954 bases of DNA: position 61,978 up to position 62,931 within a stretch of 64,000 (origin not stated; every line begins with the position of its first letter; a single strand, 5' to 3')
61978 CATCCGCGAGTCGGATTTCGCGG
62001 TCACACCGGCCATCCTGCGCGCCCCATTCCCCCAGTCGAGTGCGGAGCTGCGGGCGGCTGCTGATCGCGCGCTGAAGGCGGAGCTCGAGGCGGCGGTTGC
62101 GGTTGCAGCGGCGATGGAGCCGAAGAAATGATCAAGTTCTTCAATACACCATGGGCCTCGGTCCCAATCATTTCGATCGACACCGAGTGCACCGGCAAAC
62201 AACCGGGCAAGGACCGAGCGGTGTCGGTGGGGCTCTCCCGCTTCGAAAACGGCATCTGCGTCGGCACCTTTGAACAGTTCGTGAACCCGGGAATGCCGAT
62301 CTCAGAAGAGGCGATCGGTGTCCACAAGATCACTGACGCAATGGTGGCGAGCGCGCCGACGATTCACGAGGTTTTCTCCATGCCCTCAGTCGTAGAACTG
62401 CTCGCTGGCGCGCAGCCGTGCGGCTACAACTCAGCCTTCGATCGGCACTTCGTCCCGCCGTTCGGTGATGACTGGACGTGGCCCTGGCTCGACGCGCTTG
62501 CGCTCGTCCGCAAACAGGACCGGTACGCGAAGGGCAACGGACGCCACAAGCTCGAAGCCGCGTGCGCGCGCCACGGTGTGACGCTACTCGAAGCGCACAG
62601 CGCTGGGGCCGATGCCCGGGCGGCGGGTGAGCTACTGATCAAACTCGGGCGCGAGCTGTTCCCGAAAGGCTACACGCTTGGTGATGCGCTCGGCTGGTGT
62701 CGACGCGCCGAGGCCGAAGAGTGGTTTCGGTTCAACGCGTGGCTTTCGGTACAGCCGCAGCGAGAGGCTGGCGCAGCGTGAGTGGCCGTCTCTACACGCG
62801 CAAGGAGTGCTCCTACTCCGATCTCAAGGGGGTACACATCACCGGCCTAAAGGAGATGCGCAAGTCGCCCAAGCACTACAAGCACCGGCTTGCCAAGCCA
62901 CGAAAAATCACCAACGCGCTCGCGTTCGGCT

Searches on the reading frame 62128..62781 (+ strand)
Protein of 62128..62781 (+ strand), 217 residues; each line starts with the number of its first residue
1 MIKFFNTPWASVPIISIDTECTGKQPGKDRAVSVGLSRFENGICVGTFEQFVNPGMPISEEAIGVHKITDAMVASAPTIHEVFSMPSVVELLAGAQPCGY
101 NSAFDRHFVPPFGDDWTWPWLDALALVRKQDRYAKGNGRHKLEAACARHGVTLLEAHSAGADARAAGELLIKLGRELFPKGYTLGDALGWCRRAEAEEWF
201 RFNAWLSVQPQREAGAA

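Call 58: search_protein_families(library=pfam, proteins=[window:62128-62781:+], max_evalue=0.001)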
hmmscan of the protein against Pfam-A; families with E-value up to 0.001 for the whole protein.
window:62128-62781:+ (217 aa): 1 family
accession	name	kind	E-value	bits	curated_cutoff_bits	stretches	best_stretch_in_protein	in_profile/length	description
PF00929.31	RNase_T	-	7.8e-15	56.2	24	1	16-169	2-163/164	Exonuclease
